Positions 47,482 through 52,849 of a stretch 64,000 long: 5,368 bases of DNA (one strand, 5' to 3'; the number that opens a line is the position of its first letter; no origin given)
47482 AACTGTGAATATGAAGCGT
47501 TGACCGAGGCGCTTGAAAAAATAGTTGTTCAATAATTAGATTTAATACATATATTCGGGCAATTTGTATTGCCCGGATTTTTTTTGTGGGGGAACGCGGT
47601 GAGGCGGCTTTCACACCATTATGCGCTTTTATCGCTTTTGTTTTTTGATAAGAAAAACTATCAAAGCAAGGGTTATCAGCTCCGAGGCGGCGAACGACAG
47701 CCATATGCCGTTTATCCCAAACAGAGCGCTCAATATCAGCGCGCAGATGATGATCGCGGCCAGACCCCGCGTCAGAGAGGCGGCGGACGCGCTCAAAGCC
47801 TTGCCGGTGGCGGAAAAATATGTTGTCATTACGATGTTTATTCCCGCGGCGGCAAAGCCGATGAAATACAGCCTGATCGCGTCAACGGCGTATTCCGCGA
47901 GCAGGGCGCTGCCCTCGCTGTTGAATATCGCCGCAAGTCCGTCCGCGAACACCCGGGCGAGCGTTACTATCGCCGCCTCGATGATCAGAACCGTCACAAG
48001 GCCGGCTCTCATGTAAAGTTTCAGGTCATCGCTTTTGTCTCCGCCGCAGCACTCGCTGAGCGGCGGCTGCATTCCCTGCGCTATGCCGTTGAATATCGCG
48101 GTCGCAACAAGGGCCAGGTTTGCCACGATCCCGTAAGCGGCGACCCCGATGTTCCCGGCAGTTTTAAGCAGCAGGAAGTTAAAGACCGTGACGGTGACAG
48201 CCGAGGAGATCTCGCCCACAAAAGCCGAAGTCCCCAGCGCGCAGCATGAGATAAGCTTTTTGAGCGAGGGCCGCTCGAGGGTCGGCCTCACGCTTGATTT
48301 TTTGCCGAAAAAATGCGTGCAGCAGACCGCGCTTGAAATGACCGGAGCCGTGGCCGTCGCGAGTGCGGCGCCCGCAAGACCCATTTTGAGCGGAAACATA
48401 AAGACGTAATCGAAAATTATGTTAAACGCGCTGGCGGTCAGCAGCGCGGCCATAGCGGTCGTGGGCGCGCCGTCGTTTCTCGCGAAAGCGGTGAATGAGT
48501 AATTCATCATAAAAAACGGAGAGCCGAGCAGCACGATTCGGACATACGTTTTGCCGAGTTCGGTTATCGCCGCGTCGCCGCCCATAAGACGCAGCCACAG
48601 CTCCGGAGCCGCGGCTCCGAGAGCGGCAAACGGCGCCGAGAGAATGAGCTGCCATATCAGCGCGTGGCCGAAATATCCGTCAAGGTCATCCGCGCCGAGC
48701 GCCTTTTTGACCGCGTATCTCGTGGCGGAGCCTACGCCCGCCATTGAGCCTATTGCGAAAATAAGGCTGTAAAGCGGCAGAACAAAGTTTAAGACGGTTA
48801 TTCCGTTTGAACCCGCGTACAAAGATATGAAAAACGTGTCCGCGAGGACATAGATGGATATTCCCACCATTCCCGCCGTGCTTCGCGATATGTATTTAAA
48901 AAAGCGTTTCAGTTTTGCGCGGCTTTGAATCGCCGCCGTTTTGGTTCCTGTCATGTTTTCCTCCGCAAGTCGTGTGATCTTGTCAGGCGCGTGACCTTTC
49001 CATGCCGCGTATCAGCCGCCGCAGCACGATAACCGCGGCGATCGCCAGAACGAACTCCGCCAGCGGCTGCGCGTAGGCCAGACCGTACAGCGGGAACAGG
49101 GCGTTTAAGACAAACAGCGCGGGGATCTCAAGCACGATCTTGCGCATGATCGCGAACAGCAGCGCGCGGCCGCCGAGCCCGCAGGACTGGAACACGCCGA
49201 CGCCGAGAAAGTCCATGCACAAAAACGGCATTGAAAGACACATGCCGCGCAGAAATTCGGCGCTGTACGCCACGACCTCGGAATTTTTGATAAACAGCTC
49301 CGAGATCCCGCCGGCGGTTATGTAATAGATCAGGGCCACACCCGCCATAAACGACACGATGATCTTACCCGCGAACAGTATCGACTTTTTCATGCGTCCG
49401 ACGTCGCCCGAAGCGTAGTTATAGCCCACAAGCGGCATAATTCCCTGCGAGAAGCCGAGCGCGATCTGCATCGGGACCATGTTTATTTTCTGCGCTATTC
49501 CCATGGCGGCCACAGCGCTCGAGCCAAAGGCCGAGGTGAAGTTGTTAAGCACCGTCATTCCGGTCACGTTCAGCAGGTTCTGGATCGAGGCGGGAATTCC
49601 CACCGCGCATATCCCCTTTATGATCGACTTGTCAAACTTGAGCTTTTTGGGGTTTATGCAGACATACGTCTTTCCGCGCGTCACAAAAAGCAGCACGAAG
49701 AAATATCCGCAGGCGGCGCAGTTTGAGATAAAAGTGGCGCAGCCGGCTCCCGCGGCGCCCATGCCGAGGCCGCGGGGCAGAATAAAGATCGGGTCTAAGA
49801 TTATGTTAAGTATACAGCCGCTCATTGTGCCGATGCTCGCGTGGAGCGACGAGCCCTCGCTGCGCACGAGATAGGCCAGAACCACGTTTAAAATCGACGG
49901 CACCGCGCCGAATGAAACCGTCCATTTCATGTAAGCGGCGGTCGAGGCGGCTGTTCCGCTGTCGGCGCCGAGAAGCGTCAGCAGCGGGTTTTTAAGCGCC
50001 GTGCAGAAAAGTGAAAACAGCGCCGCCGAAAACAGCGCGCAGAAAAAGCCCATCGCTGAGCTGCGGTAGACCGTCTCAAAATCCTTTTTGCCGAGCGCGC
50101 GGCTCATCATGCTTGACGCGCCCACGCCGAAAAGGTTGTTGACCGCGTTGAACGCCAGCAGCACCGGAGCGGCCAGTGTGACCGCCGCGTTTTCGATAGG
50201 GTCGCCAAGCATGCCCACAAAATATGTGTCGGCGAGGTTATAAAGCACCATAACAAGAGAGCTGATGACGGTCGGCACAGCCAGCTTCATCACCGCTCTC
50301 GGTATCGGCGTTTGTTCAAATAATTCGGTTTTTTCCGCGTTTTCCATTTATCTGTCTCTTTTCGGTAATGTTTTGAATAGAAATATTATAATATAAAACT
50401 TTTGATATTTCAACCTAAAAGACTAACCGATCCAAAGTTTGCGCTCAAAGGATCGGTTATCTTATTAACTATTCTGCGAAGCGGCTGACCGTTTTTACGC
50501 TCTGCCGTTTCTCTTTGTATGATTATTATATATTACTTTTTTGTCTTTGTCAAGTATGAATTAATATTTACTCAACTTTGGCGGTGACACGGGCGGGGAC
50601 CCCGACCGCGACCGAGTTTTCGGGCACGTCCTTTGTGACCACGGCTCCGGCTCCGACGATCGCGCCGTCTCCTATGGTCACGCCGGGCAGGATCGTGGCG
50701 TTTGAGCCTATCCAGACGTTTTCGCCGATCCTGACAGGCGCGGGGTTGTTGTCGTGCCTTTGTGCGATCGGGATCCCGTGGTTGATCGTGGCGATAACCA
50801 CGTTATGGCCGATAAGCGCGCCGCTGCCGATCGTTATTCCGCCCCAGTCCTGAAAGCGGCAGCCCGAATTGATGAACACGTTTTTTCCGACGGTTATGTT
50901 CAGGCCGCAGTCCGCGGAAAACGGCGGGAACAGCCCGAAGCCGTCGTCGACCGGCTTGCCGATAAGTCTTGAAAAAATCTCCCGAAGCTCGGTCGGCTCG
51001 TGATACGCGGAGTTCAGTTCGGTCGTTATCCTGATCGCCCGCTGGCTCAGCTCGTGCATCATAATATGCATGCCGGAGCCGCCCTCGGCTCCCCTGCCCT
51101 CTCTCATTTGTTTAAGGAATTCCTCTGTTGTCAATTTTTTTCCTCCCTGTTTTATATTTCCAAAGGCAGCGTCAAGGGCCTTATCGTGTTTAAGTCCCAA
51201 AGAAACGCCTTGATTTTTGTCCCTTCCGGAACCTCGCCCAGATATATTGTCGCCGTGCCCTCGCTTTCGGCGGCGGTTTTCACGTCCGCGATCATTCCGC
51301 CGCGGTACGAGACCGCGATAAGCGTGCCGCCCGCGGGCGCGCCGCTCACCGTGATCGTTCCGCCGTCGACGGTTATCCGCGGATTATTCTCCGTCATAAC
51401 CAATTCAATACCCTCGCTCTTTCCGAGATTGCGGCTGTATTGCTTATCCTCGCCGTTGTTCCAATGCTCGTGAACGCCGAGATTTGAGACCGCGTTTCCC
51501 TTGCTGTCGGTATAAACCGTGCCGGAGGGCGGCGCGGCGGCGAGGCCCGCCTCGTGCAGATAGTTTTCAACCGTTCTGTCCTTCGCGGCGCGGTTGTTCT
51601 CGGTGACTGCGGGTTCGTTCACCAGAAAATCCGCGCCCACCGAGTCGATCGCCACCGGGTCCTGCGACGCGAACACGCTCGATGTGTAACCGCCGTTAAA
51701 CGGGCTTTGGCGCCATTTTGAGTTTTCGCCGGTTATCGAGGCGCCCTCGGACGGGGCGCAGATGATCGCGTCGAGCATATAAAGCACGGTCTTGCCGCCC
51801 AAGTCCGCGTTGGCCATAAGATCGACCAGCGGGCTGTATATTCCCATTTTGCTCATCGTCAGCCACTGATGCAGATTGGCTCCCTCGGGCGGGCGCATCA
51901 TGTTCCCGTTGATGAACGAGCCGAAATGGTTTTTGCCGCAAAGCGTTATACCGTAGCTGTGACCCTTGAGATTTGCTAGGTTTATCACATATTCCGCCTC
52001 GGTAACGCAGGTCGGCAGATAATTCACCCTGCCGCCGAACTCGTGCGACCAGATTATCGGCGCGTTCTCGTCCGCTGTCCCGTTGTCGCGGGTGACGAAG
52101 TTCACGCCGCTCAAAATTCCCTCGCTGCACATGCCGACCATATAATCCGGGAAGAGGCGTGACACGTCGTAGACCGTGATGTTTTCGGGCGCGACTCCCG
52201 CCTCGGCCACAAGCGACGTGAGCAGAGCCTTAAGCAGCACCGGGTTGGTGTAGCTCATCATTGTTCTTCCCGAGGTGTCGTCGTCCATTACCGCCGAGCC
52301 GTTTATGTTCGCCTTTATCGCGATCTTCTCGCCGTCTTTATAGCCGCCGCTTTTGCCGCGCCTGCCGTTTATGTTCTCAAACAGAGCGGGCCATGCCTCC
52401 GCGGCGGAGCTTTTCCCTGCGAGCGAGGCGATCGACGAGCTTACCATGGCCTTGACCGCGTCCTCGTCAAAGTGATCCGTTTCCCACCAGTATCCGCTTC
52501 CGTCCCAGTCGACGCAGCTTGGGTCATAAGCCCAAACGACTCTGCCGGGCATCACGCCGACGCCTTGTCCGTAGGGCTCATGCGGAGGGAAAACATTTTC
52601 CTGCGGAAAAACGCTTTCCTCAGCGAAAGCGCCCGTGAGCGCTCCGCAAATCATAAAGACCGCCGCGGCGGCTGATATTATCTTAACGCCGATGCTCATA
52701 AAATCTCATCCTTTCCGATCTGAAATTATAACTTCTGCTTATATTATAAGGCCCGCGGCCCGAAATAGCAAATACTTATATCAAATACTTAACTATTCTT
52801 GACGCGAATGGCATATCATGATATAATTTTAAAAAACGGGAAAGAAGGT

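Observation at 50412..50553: Orphan relative of the antitoxin-like RNA upstream of the MATE pumps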

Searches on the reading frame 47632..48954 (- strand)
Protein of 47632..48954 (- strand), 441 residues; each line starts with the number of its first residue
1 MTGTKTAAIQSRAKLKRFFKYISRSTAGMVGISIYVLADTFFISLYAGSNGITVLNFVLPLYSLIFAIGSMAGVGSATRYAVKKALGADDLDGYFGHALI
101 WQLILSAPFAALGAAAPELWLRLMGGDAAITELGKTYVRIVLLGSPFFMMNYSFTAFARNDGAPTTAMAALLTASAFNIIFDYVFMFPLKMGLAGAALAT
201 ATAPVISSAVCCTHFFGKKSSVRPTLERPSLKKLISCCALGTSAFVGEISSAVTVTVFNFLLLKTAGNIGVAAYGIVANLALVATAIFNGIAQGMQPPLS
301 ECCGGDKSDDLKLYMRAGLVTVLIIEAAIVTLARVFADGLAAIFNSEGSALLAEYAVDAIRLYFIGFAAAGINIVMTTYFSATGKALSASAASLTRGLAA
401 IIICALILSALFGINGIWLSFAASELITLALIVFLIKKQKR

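Call 62: search_protein_families(library=pfam, proteins=[window:47632-48954:-], max_evalue=0.00001)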
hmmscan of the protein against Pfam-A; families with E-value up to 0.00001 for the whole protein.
window:47632-48954:- (441 aa): 1 family
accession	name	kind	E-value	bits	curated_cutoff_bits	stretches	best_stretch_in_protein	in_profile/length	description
PF01554.23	MatE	-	6.6e-29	101.1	24.9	2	29-184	6-161/161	MatE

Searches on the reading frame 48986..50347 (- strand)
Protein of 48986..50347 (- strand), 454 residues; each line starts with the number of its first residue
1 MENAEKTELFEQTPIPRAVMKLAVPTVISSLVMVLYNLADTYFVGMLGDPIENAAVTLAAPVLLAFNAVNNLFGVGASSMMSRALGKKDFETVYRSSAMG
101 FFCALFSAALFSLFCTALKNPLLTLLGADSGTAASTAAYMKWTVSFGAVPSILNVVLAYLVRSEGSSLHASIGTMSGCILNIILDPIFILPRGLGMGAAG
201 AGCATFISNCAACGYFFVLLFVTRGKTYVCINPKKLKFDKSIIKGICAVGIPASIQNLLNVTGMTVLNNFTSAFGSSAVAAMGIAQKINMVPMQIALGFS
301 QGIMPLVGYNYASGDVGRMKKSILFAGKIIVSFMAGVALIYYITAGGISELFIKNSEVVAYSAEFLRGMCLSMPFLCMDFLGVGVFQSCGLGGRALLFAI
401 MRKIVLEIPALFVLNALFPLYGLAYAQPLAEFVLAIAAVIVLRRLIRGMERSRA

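Call 62: search_protein_families(library=pfam, proteins=[window:48986-50347:-], max_evalue=0.00001)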
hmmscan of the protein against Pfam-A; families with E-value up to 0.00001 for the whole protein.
window:48986-50347:- (454 aa): 1 family
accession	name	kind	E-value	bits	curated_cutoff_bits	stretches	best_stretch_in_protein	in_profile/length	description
PF01554.23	MatE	-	8.7e-38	130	24.9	2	25-187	1-161/161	MatE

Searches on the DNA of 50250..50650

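Call 8: search_rna_families(source=window, start=50250, end=50650, threshold=evalue, max_evalue=10, show_alignments=2)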
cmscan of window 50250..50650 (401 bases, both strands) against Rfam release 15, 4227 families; matches with E-value up to 10: 8.
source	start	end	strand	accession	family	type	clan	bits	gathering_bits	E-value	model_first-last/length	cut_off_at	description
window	50594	50622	+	RF02808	PyrR210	Gene; snRNA; snoRNA; HACA-box;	-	17.5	59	0.53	1-59/59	no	Pyrobaculum sRNA 210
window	50371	50450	+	RF01183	SNORD19B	Gene; snRNA; snoRNA; CD-box;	CL00048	17.2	50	5.7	1-84/84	no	Small nucleolar RNA SNORD19B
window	50356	50423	+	RF00577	SNORD72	Gene; snRNA; snoRNA; CD-box;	-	17.1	43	9.9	1-80/80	no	Small nucleolar RNA SNORD72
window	50383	50468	+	RF02074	STnc240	Gene; sRNA;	-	16.8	55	8.6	1-77/77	no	Enterobacterial sRNA STnc240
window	50413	50537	-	RF02053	STnc430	Gene; sRNA;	-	15.1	47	8.7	1-162/162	no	Enterobacterial sRNA STnc430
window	50443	50513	+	RF02377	SurA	Gene; sRNA;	-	11.3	100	1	1-279/279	no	SurA sRNA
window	50480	50555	-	RF01477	rli43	Gene; sRNA;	-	9.4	100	8.2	83-170/255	no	Listeria sRNA rli43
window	50264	50296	-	RF01151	snoU82P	Gene; snRNA; snoRNA; CD-box;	-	9.1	42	8.6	1-55/55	no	Small nucleolar RNA U82P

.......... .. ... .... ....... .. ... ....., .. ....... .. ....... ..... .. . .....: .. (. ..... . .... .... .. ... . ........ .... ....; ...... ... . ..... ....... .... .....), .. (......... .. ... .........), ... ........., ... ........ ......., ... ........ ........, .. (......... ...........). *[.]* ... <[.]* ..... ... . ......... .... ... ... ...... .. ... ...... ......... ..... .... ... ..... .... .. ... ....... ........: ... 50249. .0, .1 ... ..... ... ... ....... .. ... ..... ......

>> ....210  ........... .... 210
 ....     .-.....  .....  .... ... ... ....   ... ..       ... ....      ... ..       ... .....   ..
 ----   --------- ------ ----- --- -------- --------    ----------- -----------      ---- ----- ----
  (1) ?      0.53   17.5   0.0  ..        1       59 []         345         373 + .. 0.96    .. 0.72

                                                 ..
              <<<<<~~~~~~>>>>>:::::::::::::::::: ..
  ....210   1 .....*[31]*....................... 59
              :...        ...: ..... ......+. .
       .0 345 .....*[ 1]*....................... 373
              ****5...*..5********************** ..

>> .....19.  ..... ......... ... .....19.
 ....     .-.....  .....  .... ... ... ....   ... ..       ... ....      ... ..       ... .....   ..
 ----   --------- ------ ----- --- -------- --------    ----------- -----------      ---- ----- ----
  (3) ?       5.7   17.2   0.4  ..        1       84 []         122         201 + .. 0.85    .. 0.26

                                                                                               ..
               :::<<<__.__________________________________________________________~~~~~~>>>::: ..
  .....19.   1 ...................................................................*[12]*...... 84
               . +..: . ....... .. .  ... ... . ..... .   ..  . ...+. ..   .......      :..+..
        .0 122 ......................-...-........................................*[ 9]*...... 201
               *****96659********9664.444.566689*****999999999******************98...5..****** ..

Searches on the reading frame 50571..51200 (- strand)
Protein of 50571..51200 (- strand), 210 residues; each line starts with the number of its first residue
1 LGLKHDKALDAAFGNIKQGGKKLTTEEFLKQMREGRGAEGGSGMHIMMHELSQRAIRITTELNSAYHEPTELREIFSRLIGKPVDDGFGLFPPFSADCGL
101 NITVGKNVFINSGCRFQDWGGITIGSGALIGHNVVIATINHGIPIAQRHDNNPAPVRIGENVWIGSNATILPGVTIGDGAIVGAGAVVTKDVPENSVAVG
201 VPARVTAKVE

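Call 62: search_protein_families(library=pfam, proteins=[window:50571-51200:-], max_evalue=0.00001)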
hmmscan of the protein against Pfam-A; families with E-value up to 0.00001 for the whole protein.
window:50571-51200:- (210 aa): 2 families
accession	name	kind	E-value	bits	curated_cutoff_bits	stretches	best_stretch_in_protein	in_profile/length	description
PF00132.30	Hexapep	-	2.3e-17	62.3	27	1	156-190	2-36/36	Bacterial transferase hexapeptide (six repeats)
PF14602.12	Hexapep_2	-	8.1e-16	57.9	27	1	155-190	1-34/34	Hexapeptide repeat of succinyl-transferase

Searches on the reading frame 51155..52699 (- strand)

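Call 62: search_protein_families(library=pfam, proteins=[window:51155-52699:-], max_evalue=0.00001)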
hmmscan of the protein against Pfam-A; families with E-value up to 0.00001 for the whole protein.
window:51155-52699:- (515 aa): 1 family
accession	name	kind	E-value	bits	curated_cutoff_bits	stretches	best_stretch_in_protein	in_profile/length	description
PF04015.17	DUF362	-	3.7e-13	50.4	24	1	126-357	1-200/200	Domain of unknown function (DUF362)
